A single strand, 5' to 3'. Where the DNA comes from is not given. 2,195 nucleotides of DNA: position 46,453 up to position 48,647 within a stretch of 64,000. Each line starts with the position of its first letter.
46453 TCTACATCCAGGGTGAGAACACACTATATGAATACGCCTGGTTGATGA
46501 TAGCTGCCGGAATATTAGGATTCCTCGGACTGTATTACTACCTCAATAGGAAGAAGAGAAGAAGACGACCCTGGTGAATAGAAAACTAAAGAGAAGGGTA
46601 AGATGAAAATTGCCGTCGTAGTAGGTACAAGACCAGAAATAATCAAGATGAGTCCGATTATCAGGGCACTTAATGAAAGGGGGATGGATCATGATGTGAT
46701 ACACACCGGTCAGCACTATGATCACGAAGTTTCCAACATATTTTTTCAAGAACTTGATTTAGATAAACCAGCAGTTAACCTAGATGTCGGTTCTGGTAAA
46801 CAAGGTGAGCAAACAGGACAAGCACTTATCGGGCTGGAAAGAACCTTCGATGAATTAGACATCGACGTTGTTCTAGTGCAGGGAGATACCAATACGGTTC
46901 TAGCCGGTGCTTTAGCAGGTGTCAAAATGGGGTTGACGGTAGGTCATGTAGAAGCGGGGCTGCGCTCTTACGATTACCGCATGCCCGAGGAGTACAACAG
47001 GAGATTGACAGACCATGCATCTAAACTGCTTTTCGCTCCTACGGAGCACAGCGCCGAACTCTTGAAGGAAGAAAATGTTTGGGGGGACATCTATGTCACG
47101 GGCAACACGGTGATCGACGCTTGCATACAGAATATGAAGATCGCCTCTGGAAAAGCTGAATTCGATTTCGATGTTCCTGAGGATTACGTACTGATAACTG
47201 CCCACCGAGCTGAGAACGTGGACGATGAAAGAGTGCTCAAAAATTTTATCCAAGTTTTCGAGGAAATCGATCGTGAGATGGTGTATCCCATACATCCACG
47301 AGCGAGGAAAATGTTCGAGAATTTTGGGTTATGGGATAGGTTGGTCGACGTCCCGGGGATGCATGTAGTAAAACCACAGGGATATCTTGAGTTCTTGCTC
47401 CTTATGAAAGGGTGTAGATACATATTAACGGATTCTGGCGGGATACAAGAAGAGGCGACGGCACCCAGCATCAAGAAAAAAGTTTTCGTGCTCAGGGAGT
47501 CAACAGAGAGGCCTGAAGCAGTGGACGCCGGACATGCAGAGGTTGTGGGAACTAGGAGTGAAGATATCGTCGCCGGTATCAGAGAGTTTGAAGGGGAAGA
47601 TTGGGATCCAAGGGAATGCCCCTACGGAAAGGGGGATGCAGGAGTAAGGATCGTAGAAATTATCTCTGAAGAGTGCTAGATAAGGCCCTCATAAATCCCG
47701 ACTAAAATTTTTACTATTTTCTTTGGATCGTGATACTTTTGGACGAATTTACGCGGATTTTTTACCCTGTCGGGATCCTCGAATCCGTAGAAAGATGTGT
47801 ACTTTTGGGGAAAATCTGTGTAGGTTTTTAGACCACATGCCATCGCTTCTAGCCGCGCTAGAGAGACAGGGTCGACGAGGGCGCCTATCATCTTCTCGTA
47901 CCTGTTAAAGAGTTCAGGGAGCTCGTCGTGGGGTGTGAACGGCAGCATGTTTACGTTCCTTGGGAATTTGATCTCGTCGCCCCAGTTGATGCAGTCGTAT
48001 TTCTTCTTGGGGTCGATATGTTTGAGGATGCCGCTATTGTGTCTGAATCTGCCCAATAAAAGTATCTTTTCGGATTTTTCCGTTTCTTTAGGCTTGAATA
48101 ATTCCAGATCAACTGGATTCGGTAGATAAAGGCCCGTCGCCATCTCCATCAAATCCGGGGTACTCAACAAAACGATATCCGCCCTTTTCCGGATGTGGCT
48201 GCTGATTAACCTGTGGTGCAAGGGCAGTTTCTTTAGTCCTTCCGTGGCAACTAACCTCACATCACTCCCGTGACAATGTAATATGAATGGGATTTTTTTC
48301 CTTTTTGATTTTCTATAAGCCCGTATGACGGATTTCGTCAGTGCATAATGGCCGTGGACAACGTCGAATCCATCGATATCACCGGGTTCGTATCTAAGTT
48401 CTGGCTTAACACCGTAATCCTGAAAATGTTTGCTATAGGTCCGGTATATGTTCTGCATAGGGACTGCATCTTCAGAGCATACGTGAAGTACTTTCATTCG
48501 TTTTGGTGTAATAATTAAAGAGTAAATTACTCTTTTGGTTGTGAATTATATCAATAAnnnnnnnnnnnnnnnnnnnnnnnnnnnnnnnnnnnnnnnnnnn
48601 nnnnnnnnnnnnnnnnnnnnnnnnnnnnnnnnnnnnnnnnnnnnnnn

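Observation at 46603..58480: Surface-glycan island predicting sulfated, modified N-glycans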

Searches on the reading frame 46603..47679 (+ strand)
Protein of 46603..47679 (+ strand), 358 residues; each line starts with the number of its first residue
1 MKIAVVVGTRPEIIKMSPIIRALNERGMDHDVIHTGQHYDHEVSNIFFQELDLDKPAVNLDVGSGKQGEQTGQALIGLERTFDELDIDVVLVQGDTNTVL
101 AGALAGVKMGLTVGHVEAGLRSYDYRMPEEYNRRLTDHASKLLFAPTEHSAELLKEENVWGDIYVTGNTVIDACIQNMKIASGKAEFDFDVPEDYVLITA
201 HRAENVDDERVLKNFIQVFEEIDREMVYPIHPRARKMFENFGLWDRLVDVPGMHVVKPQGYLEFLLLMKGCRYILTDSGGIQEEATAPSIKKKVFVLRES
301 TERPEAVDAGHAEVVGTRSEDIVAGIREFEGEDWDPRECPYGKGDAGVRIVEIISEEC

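Call 5: search_protein_families(library=pfam, proteins=[window:46603-47679:+], max_evalue=0.01)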
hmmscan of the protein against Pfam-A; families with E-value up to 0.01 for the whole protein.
window:46603-47679:+ (358 aa): 2 families
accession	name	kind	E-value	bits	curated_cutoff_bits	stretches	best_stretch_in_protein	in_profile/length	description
PF02350.25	Epimerase_2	-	6.6e-102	341.4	30.6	1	22-354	2-346/347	UDP-N-acetylglucosamine 2-epimerase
PF13579.12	Glyco_trans_4_4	-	0.00019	22.3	29.7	1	19-159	10-147/158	Glycosyl transferase 4-like domain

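Call 6: search_protein_families(library=ncbifam, proteins=[window:46603-47679:+], max_evalue=0.01)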
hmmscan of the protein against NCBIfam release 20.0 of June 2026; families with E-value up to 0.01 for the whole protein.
window:46603-47679:+ (358 aa): 2 families
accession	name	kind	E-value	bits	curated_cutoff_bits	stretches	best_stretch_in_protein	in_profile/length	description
TIGR00236.1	wecB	equivalog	4.8e-111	371.4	210.15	1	1-355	1-363/366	non-hydrolyzing UDP-N-acetylglucosamine 2-epimerase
TIGR03568.1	NeuC_NnaA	equivalog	1.2e-18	67.2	235.9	1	1-354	1-365/365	UDP-N-acetylglucosamine 2-epimerase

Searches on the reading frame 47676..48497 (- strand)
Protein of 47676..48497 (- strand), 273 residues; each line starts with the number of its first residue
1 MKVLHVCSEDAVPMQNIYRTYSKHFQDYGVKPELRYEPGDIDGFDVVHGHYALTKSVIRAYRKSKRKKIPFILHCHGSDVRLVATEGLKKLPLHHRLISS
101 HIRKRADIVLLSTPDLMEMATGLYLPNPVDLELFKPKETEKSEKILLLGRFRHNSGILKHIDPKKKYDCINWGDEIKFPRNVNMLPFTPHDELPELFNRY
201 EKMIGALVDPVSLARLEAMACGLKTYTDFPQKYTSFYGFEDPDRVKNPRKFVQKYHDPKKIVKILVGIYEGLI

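Call 5: search_protein_families(library=pfam, proteins=[window:47676-48497:-], max_evalue=0.01)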
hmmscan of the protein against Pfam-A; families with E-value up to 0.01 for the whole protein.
window:47676-48497:- (273 aa): 4 families
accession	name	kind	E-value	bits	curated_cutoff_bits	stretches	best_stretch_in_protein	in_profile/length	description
PF13579.12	Glyco_trans_4_4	-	3.5e-06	27.9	29.7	1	43-127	71-149/158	Glycosyl transferase 4-like domain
PF13439.12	Glyco_transf_4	-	5.8e-05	23.6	28.5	1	43-115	72-143/170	Glycosyltransferase Family 4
PF13477.12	Glyco_trans_4_2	-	0.0009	19.9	23.4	1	44-109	75-135/139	Glycosyl transferase 4-like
PF00534.26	Glycos_transf_1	-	0.0027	17.7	26.4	0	169-223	62-117/172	Glycosyl transferases group 1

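Call 6: search_protein_families(library=ncbifam, proteins=[window:47676-48497:-], max_evalue=0.01)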
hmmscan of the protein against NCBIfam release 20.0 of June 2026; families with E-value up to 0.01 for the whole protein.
window:47676-48497:- (273 aa): 2 families
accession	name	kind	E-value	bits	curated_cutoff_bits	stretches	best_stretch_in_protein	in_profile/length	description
NF047684.1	TeichurnBiosyTuaC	equivalog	0.00021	20.3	550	1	44-142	109-207/391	teichuronic acid biosynthesis protein TuaC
TIGR03999.1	thiol_BshA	equivalog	0.00064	18.7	273.7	1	43-146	84-193/375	N-acetyl-alpha-D-glucosaminyl L-malate synthase BshA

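Call 39: search_protein_families(library=pfam, proteins=[window:47676-48497:-], max_evalue=10)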
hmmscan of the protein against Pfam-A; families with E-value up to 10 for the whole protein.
window:47676-48497:- (273 aa): 4 families
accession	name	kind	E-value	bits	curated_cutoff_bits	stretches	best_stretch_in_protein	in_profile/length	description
PF13579.12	Glyco_trans_4_4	-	3.5e-06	27.9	29.7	1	43-127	71-149/158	Glycosyl transferase 4-like domain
PF13439.12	Glyco_transf_4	-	5.8e-05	23.6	28.5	1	43-115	72-143/170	Glycosyltransferase Family 4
PF13477.12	Glyco_trans_4_2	-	0.0009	19.9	23.4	1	44-109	75-135/139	Glycosyl transferase 4-like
PF00534.26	Glycos_transf_1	-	0.0027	17.7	26.4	1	169-223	62-117/172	Glycosyl transferases group 1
